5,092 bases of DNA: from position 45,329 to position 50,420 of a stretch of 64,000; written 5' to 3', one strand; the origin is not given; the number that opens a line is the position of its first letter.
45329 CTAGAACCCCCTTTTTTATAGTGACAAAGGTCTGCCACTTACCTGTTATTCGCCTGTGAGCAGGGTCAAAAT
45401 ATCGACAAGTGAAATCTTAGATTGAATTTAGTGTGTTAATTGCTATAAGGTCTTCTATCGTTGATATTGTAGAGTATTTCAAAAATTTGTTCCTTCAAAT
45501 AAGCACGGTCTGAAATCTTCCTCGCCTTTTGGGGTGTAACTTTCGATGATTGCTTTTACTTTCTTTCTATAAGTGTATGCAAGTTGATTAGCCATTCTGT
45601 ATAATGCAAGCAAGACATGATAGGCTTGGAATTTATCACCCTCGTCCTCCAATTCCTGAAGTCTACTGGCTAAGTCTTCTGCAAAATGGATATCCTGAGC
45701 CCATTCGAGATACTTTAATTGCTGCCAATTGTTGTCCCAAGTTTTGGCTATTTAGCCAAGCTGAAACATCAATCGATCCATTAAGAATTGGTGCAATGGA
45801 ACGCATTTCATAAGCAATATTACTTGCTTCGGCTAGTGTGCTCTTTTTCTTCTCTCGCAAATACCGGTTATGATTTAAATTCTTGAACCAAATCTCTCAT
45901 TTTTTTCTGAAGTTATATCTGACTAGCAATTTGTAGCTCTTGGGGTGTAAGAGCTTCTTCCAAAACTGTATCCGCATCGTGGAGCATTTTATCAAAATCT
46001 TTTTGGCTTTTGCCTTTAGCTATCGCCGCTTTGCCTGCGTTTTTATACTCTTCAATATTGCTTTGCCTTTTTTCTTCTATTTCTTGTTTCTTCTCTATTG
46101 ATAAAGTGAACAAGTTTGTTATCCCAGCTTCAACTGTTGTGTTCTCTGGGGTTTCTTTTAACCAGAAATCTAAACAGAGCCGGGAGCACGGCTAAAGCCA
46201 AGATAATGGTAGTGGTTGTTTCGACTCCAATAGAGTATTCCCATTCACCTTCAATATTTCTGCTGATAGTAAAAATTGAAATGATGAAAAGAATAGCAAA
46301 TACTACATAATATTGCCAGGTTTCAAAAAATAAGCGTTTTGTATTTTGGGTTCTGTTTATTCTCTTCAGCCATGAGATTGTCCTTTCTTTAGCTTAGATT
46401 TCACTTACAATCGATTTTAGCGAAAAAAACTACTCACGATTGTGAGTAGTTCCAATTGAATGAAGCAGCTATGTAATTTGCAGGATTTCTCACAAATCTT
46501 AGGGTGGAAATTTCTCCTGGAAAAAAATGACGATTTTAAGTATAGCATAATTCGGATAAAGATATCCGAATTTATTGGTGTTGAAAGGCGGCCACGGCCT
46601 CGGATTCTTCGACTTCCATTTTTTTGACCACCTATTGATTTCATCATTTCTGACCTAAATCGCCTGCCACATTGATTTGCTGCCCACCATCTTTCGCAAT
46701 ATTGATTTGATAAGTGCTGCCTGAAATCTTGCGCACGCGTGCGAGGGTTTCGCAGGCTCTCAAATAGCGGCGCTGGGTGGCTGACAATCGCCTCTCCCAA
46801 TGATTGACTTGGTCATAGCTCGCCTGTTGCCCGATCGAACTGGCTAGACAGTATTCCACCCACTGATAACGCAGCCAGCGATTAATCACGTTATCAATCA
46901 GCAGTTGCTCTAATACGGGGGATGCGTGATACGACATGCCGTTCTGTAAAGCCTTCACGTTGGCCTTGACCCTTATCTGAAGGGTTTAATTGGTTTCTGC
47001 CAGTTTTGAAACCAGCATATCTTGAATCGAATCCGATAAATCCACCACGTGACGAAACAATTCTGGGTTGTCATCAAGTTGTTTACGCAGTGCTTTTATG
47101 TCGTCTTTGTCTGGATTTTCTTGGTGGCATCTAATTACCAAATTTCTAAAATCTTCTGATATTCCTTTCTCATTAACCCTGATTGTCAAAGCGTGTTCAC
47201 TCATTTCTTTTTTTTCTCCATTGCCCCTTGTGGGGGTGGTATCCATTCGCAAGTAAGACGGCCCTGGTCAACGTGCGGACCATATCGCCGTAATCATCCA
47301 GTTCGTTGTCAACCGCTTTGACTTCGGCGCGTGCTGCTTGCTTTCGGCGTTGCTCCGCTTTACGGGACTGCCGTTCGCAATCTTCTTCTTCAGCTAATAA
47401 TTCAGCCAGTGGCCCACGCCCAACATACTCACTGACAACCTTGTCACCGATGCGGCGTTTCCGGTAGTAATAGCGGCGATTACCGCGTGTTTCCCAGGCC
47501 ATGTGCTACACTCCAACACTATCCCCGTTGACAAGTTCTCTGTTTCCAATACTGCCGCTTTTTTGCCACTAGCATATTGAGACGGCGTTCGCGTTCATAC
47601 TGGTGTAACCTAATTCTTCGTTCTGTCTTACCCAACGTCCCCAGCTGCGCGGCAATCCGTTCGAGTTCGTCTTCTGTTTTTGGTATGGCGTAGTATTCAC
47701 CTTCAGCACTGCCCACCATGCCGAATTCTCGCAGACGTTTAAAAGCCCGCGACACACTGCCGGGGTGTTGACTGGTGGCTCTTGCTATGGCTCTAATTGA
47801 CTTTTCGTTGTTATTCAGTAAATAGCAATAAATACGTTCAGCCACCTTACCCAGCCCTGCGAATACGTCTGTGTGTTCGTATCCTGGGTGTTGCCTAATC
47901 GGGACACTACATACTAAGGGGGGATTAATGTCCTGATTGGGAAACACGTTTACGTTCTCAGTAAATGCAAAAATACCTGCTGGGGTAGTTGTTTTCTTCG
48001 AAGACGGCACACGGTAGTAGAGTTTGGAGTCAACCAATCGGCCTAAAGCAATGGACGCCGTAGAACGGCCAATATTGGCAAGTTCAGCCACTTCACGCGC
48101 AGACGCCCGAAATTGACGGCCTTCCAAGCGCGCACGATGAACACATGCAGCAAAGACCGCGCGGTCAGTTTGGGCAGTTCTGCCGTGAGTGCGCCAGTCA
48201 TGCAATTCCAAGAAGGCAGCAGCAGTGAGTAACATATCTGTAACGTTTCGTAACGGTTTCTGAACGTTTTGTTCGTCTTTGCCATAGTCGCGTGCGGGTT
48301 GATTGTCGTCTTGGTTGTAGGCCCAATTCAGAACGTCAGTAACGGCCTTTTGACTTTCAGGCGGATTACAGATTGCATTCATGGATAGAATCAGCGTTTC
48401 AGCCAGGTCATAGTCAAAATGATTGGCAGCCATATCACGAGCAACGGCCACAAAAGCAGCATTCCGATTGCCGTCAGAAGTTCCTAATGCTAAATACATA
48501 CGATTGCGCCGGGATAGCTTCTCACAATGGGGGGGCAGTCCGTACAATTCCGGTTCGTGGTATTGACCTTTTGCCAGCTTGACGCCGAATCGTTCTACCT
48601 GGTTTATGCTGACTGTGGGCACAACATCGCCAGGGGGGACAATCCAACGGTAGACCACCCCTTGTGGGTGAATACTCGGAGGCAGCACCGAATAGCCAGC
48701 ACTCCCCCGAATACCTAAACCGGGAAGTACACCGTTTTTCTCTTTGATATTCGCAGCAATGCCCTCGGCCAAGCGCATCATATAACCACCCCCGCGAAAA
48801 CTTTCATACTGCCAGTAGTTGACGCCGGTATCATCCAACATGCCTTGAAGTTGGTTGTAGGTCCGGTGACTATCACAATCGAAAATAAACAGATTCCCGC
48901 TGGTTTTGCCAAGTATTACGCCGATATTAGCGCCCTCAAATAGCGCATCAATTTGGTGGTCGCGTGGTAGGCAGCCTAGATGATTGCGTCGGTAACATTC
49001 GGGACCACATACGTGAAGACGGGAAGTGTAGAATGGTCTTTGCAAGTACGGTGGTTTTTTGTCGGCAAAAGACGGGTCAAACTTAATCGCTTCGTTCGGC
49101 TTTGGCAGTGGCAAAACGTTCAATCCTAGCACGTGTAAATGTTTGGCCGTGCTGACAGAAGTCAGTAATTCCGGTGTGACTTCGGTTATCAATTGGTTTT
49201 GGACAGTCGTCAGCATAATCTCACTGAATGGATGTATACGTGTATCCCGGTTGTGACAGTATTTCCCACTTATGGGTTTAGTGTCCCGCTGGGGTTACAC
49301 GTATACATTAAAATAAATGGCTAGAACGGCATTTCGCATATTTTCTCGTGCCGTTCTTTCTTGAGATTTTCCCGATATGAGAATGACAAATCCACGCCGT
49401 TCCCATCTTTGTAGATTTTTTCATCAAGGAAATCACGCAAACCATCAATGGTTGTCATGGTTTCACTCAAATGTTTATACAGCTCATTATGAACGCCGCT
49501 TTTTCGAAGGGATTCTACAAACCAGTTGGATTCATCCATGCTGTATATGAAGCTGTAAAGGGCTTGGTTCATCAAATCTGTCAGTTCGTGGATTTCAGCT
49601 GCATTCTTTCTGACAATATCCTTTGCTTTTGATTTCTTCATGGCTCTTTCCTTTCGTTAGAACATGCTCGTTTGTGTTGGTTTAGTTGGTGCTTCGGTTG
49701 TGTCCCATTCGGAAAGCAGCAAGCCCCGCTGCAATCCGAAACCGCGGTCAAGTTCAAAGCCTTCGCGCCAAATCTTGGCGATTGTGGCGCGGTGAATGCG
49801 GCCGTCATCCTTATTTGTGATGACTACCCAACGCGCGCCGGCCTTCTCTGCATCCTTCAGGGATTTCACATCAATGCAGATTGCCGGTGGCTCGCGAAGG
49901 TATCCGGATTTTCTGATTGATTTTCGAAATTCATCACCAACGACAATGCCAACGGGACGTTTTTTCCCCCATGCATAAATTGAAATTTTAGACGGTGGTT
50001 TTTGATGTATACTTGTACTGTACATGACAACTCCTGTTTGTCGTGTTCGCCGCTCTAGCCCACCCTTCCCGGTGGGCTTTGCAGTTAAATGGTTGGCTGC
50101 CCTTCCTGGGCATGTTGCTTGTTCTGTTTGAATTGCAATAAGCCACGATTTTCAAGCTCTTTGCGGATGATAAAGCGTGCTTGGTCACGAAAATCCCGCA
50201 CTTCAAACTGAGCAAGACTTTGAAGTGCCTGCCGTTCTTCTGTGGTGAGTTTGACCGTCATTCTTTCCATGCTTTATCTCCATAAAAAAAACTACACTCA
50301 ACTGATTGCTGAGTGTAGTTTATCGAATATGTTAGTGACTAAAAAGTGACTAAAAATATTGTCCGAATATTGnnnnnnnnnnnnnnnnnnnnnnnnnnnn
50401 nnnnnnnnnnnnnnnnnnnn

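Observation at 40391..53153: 12.5-kb integrated element with full-length tRNA duplication and satellite-like gene content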

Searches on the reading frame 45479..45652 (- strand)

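Call 28: search_protein_families(library=phrogs, proteins=[window:45479-45652:-], max_evalue=0.01)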
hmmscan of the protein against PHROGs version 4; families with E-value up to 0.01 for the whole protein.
window:45479-45652:- (57 aa): 0 families

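Call 52: search_protein_families(library=pfam, proteins=[window:45479-45652:-], max_evalue=1)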
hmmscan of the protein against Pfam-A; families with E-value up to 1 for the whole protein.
window:45479-45652:- (57 aa): 1 family
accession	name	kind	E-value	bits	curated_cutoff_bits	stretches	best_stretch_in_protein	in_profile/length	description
PF00945.23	Rhabdo_ncap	-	0.15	11.4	26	1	3-54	119-170/410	Rhabdovirus nucleocapsid protein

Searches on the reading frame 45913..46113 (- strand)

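Call 28: search_protein_families(library=phrogs, proteins=[window:45913-46113:-], max_evalue=0.01)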
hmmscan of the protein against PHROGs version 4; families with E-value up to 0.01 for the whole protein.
window:45913-46113:- (66 aa): 0 families

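Call 52: search_protein_families(library=pfam, proteins=[window:45913-46113:-], max_evalue=1)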
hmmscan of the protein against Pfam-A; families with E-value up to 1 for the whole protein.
window:45913-46113:- (66 aa): 2 families
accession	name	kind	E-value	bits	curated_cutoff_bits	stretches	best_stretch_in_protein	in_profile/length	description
PF05639.16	Pup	-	0.008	17.5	27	1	10-53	7-54/69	Pup-like protein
PF06936.16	Selenoprotein_S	-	0.12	12.7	29.8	1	7-38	106-137/192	Selenoprotein S (SelS)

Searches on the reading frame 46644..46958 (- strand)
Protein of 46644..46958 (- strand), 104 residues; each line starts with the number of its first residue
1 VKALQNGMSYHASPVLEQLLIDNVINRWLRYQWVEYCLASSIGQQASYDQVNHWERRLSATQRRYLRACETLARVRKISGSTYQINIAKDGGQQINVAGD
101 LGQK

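Call 10: search_protein_families(library=pfam, proteins=[window:46644-46958:-], max_evalue=0.01)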
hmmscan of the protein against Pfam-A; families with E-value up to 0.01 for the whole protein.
window:46644-46958:- (104 aa): 0 families

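Call 26: search_protein_families(library=phrogs, proteins=[window:46644-46958:-], max_evalue=0.01)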
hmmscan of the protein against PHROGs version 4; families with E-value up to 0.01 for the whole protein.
window:46644-46958:- (104 aa): 0 families

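Call 29: search_protein_families(library=padloc, proteins=[window:46644-46958:-], max_evalue=0.01)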
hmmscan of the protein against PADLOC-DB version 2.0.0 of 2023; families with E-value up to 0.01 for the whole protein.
window:46644-46958:- (104 aa): 0 families

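Call 53: search_protein_families(library=ncbifam, proteins=[window:46644-46958:-], max_evalue=0.01)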
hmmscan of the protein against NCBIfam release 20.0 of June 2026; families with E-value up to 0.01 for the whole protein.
window:46644-46958:- (104 aa): 0 families

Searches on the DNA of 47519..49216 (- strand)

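Call 23: search_rna_families(sources=[L081, L082, L083, L084, L085, L086], threshold=gathering)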
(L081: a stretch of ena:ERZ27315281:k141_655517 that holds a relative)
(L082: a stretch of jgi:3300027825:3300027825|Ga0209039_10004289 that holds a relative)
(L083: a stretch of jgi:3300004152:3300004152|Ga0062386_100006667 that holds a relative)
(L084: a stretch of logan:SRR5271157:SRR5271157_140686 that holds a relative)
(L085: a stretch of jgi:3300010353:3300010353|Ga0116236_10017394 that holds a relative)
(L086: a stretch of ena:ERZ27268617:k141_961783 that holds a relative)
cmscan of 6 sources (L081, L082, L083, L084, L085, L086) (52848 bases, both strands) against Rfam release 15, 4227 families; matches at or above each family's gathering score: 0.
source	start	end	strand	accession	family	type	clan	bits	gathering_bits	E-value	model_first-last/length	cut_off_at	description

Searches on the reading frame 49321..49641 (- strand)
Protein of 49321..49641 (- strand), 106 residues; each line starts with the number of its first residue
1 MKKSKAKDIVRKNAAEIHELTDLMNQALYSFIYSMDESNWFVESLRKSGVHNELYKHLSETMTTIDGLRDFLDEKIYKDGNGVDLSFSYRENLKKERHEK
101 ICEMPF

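Call 11: search_protein_families(library=pfam, proteins=[window:49321-49641:-], max_evalue=0.01)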
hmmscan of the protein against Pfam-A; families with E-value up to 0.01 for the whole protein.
window:49321-49641:- (106 aa): 0 families

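Call 26: search_protein_families(library=phrogs, proteins=[window:49321-49641:-], max_evalue=0.01)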
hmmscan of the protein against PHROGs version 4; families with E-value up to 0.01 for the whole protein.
window:49321-49641:- (106 aa): 0 families

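Call 29: search_protein_families(library=padloc, proteins=[window:49321-49641:-], max_evalue=0.01)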
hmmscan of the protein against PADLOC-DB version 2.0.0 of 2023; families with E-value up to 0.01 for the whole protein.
window:49321-49641:- (106 aa): 0 families

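Call 52: search_protein_families(library=pfam, proteins=[window:49321-49641:-], max_evalue=1)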
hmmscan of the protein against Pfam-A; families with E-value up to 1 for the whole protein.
window:49321-49641:- (106 aa): 1 family
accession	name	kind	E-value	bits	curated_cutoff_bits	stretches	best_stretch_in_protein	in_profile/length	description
PF11121.13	DUF2639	-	0.085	13.3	27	1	40-58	7-25/38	Protein of unknown function (DUF2639)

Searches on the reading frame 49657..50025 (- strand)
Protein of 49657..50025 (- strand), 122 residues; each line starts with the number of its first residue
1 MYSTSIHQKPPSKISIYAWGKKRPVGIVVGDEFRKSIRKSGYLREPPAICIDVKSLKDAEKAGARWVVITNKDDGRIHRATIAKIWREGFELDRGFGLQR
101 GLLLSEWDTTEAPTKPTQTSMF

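Call 11: search_protein_families(library=pfam, proteins=[window:49657-50025:-], max_evalue=0.01)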
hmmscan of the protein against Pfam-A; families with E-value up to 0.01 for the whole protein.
window:49657-50025:- (122 aa): 0 families

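Call 26: search_protein_families(library=phrogs, proteins=[window:49657-50025:-], max_evalue=0.01)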
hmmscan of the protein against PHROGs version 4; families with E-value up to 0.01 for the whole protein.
window:49657-50025:- (122 aa): 0 families

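Call 29: search_protein_families(library=padloc, proteins=[window:49657-50025:-], max_evalue=0.01)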
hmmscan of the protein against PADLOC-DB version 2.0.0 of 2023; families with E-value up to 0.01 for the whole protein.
window:49657-50025:- (122 aa): 0 families

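Call 52: search_protein_families(library=pfam, proteins=[window:49657-50025:-], max_evalue=1)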
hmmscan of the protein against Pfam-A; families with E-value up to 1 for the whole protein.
window:49657-50025:- (122 aa): 0 families

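Call 54: list_cluster_members(proteins=[L087:79-1017:+, window:49657-50025:-, window:49321-49641:-, window:47197-47502:-, window:41870-42547:-, window:40825-41385:-, window:44405-44794:-, window:41474-41764:-, window:42686-43144:-, window:46644-46958:-])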
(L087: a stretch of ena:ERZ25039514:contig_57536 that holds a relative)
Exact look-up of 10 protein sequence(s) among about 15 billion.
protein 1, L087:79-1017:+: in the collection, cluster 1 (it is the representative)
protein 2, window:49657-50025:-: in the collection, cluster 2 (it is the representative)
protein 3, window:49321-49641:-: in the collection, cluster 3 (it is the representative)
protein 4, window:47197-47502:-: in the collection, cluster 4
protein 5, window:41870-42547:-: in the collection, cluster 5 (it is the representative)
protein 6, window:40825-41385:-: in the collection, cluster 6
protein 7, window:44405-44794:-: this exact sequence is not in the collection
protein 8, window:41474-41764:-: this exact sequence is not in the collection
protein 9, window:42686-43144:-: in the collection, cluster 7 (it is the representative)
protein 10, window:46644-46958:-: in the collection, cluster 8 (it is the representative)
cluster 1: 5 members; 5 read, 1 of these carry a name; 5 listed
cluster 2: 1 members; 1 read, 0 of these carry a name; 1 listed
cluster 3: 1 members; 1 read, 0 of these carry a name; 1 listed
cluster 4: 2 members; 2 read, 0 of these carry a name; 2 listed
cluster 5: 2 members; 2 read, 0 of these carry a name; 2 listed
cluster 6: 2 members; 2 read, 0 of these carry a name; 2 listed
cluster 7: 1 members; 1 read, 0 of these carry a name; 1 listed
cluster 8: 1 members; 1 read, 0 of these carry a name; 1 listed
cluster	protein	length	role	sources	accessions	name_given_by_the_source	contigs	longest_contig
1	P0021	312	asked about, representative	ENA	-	-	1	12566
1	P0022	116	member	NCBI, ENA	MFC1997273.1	tyrosine-type recombinase/integrase [Chloroflexota bacterium]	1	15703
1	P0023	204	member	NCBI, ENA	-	-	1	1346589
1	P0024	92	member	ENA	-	-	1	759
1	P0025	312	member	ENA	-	-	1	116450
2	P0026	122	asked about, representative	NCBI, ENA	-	-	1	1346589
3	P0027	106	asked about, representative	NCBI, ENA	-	-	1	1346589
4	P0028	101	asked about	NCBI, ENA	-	-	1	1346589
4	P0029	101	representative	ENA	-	-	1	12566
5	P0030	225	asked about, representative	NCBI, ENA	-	-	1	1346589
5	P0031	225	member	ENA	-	-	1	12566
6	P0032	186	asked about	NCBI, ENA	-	-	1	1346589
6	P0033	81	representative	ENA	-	-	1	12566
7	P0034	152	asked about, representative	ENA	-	-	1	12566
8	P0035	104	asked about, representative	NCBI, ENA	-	-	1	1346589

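Call 65: find_homologous_proteins(query=window:49657-50025:-, max_evalue=0.01)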
Query window:49657-50025:- (122 aa): 8 proteins with E <= 0.01 among 19 candidates.
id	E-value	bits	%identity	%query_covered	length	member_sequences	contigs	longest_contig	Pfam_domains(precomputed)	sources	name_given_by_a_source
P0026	6.7e-77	273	100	100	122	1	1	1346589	-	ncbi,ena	-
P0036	1.7e-49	185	70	100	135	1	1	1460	-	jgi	jgi:hypothetical protein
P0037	2.3e-49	184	70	91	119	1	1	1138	-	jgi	jgi:hypothetical protein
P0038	4.7e-47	177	83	79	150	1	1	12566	-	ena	-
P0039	5.7e-42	160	64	100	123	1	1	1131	-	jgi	jgi:hypothetical protein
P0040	5.9e-32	128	53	99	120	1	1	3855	-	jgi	-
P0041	3.6e-19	87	46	100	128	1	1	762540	-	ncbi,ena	-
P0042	1.8e-17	81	49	82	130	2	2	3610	-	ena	-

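Call 66: find_encoding_contigs(protein=P0041, flank=10000, max_places=3)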
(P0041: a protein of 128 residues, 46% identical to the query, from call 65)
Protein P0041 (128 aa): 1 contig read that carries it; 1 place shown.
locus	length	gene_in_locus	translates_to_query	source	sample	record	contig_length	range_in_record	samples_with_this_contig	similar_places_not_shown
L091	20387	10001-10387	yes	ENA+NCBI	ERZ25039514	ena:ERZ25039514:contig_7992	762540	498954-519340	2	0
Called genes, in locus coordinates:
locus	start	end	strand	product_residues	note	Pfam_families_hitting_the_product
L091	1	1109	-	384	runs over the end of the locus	PF18915:DUF5667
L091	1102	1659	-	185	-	PF07638:Sigma70_ECF, PF04542:Sigma70_r2, PF08281:Sigma70_r4_2, PF04545:Sigma70_r4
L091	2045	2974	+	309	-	PF02899:Phage_int_SAM_1 (faint), PF13495:Phage_int_SAM_4 (weak), PF00589:Phage_integrase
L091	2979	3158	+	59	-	-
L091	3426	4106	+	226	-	-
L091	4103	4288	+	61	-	-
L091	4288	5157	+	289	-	PF09250:Prim-Pol, PF01807:Zn_ribbon_DnaG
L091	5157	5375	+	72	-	-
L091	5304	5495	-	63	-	-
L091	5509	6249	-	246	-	PF01695:IstB_IS21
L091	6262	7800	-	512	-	PF00665:rve, PF22483:Mu-transpos_C_2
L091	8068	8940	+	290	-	PF01446:Rep_1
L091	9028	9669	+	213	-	-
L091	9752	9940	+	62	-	-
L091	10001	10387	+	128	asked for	-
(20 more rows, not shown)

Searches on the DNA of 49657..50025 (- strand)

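Call 69: search_rna_families(source=L091, threshold=gathering)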
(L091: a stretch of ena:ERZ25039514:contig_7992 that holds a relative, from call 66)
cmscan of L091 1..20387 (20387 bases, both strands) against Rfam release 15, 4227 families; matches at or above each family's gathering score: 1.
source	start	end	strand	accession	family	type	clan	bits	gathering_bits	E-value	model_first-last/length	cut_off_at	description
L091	1880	1966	-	RF00005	tRNA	Gene; tRNA;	CL00001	53.9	29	2.7e-09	1-71/71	no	tRNA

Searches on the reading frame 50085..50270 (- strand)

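Call 28: search_protein_families(library=phrogs, proteins=[window:50085-50270:-], max_evalue=0.01)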
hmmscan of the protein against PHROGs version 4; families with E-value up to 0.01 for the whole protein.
window:50085-50270:- (61 aa): 0 families

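Call 52: search_protein_families(library=pfam, proteins=[window:50088-50270:-], max_evalue=1)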
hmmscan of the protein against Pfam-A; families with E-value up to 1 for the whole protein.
seq(61 aa): 1 family
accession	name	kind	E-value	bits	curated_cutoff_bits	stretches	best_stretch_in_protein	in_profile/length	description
PF01877.22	RNA_binding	-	0.12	13.1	26.9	1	6-59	49-105/120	RNA binding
